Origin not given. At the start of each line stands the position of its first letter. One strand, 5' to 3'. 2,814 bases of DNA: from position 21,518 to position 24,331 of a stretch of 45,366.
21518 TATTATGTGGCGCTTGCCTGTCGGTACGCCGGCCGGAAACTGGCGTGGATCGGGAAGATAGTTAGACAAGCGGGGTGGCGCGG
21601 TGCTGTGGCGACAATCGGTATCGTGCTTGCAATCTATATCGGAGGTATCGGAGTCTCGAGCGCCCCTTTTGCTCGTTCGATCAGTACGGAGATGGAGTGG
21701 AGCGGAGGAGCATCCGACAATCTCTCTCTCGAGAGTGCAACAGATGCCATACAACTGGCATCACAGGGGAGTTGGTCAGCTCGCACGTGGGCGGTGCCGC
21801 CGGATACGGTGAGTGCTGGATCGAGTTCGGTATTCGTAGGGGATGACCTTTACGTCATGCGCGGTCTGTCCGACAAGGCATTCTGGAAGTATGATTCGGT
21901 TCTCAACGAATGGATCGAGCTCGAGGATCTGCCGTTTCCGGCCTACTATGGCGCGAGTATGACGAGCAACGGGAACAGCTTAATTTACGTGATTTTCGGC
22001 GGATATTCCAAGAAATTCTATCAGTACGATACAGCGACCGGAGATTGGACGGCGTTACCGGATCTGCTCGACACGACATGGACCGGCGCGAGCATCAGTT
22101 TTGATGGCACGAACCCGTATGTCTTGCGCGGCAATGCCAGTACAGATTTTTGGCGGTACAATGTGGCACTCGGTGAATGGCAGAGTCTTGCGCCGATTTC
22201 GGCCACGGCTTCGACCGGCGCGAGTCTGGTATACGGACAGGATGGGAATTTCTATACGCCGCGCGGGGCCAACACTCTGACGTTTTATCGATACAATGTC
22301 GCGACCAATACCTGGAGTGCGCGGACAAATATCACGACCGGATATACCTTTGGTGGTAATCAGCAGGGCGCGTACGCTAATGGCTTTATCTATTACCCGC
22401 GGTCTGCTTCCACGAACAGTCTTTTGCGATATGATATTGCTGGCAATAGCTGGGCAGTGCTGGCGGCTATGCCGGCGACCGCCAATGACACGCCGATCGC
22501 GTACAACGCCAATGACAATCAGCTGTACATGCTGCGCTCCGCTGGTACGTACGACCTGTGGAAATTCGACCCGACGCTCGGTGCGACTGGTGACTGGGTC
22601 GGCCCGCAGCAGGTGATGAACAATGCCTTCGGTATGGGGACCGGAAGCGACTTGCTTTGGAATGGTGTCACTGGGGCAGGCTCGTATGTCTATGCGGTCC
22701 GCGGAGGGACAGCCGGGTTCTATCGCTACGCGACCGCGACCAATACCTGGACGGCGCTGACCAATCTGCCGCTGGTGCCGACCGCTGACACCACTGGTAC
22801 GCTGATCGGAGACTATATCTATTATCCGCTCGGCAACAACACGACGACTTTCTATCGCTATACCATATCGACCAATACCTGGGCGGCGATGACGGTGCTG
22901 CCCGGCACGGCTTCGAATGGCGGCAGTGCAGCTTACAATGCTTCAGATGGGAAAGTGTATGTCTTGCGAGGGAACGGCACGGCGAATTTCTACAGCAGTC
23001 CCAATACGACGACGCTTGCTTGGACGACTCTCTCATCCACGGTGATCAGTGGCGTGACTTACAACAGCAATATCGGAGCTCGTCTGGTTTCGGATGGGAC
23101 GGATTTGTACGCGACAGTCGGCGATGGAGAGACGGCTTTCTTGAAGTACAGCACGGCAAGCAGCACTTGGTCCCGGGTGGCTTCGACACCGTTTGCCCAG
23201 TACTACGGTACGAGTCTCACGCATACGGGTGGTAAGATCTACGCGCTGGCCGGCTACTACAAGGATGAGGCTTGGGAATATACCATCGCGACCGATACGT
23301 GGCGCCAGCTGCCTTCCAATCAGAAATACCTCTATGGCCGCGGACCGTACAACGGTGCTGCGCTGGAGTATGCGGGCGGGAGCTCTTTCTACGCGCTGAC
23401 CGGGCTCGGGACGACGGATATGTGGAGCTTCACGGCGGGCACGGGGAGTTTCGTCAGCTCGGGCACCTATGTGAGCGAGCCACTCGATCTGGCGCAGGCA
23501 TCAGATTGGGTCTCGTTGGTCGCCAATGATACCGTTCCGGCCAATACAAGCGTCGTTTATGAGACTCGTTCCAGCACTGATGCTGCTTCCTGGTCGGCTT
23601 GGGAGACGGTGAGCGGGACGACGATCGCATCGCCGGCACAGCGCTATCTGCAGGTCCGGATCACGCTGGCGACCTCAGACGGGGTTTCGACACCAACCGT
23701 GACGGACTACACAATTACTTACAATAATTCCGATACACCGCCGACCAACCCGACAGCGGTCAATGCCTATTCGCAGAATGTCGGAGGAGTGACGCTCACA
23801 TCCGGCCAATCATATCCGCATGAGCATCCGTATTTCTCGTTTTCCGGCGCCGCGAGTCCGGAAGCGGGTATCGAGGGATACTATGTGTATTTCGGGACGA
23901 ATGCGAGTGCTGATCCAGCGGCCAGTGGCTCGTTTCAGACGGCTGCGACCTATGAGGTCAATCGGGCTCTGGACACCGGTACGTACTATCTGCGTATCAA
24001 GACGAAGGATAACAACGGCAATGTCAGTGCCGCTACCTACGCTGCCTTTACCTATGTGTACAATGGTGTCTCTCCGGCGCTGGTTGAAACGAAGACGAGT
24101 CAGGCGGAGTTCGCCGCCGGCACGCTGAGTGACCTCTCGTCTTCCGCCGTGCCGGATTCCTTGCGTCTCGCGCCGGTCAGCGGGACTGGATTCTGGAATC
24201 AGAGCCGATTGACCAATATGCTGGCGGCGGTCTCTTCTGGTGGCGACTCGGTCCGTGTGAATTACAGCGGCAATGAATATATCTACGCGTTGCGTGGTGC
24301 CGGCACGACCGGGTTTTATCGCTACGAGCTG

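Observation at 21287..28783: Giant (~2,500 aa) type-II-anchored protein: 24 Kelch-like blades in two duplicated 12-blade super-modules plus an FN3 train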

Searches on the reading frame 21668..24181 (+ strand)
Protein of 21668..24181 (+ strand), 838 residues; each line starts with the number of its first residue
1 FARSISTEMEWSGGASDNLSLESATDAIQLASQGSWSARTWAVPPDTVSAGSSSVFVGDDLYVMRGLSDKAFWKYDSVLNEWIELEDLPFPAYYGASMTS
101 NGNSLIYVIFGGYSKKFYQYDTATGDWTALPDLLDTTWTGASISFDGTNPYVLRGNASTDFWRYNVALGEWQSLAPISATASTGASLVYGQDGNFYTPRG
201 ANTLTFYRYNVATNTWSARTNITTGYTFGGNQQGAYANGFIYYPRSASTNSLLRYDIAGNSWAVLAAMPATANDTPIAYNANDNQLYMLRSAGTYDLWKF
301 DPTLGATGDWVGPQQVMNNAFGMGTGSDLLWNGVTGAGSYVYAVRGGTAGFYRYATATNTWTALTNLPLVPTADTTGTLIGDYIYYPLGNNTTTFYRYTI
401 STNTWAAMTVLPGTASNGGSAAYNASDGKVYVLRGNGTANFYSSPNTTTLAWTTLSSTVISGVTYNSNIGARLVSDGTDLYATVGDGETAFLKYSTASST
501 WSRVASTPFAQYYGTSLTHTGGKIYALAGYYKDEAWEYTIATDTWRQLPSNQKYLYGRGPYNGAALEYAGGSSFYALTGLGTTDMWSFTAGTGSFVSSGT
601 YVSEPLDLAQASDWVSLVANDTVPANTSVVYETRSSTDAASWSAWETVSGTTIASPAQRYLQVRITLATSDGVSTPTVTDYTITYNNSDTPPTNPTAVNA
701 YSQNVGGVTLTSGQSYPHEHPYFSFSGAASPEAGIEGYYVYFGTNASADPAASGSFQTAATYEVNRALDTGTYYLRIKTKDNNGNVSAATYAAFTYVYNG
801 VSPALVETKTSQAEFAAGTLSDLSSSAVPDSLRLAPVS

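Call 41: predict_structure(alignment_id=A3)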
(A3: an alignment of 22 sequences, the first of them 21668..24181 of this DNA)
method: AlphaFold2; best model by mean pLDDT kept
length: 838 residues; sequences in the alignment: 22
mean_pLDDT: 87.4   pTM: 0.70
mean pLDDT of the five models: 87.4, 84.9, 84.8, 83.0, 80.6
residues with pLDDT >= 90: 435; 70-90: 354; 50-70: 38; < 50: 11
segments of 3 or more residues with pLDDT < 50: 554-557, 804-807
pLDDT, mean of each block of 10 residues (from residue 1): 83 82 71 83 84 91 90 85 88 93 91 94 89 91 95 94 91 92 94 94 94 95 88 91 87 95 91 88 91 84 88 87 88 85 91 91 92 88 85 84 85 82 90 91 75 87 92 95 94 94 95 92 90 87 85 55 88 84 85 87 86 90 95 89 93 90 96 90 84 91 72 86 89 84 94 91 84 95 87 89 54 78 73 69
secondary structure, 60 per line:
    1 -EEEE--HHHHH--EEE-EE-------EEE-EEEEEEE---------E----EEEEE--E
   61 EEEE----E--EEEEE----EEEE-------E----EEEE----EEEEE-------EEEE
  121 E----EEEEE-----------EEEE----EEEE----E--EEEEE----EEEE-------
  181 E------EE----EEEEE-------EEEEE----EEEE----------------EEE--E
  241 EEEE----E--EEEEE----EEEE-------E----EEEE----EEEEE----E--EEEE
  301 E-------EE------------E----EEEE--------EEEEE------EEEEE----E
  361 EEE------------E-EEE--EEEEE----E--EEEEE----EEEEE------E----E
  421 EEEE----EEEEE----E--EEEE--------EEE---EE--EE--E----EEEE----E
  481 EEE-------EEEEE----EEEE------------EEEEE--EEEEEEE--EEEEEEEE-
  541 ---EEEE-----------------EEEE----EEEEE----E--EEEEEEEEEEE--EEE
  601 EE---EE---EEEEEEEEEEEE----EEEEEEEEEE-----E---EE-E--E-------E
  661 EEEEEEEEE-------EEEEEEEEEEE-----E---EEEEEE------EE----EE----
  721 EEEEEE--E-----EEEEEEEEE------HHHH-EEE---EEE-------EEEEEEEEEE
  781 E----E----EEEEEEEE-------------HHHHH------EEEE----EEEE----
elements in order (helices of 4 or more, strands of 3 or more residues): E2-5 H8-12 E15-17 E28-30 E32-38 E53-57 E60-64 E72-76 E81-84 E97-100 E105-109 E117-121 E126-130 E142-145 E150-153 E161-165 E170-173 E194-198 E206-210 E215-218 E235-237 E240-244 E252-256 E261-264 E277-280 E285-289 E297-301 E328-331 E340-344 E351-355 E360-363 E378-380 E383-387 E395-399 E404-408 E420-424 E429-433 E441-444 E453-455 E472-475 E480-483 E491-495 E500-503 E516-520 E523-529 E532-539 E544-547 E565-568 E573-577 E585-595 E598-602 E611-622 E627-636 E660-669 E677-687 E697-702 E721-726 E735-743 H750-753 E755-757 E761-763 E771-781 E791-798 H812-816 E823-826 E831-834

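Call 44: fold_search(model_id=the predicted structure, library=pdb)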
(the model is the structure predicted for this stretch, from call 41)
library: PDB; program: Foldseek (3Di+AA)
matches with E <= 10: 1885; with E <= 0.001: 1438
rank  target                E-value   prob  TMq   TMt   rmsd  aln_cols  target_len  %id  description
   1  4a2m_A                5.5e-15  1.00  0.36  0.39  19.8       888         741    9  Structure of the periplasmic domain of the heparin and heparan sulphate sensing hybrid two component system BT4663 in  (released 2012-05-02)
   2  4a2m_D                6.9e-15  1.00  0.35  0.38  19.9       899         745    9  Structure of the periplasmic domain of the heparin and heparan sulphate sensing hybrid two component system BT4663 in  (released 2012-05-02)
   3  7mq8_LT               4.3e-14  1.00  0.29  0.28  12.6       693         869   10  Cryo-EM structure of the human SSU processome, state pre-A1 (released 2021-09-22)
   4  8s9p_B                7.5e-14  1.00  0.16  0.15  30.9       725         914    9  1:1:1 agrin/LRP4/MuSK complex (released 2023-05-17)
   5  4a2m_C                9.5e-14  1.00  0.35  0.39  19.7       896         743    8  Structure of the periplasmic domain of the heparin and heparan sulphate sensing hybrid two component system BT4663 in  (released 2012-05-02)
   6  5yy8                  9.9e-14  1.00  0.29  0.82   2.8       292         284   17  Crystal structure of the Kelch domain of human NS1-BP (released 2018-03-14)
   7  8pjs                  1.4e-13  1.00  0.25  0.73   8.7       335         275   17  Crystal structure of the computationally designed SAKe6CEref protein (released 2024-07-10)
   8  7onh_B                1.8e-13  1.00  0.25  0.63  12.2       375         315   14  Crystal structure of the computationally designed SAKe6BE-L3 protein (released 2022-12-14)
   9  9n73_LO               2.2e-13  1.00  0.25  0.26  12.8       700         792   10  SSU processome maturation and disassembly, State G (released 2025-10-29)
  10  7ona                  2.3e-13  1.00  0.25  0.73   8.2       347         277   15  Crystal structure of the computationally designed SAKe6AC protein (released 2022-12-14)
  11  7mqa_LR               2.6e-13  1.00  0.31  0.33  11.7       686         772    8  Cryo-EM structure of the human SSU processome, state post-A1 (released 2021-09-22)
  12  7on7_A                3.1e-13  1.00  0.26  0.75   8.2       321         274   18  Crystal structure of the computationally designed SAKe6BE-L2 protein (released 2022-12-14)
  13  7on7_B                3.3e-13  1.00  0.25  0.73   7.4       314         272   17  Crystal structure of the computationally designed SAKe6BE-L2 protein (released 2022-12-14)
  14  7onh_A                3.9e-13  1.00  0.16  0.34  18.6       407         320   14  Crystal structure of the computationally designed SAKe6BE-L3 protein (released 2022-12-14)
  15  7ong                  5.0e-13  1.00  0.25  0.66   9.8       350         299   18  Crystal structure of the computationally designed SAKe6BE-L1 protein (released 2022-12-14)
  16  5fkt_B                5.4e-13  1.00  0.28  0.31  13.4       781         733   14  Unraveling the first step of xyloglucan degradation by the soil saprophyte Cellvibrio japonicus through the functional (released 2015-11-04)
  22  6p2l_A                9.9e-13  1.00  0.29  0.33  12.6       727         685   13  Crystal structure of Niastella koreensis GH74 (NkGH74) enzyme (released 2019-07-31)
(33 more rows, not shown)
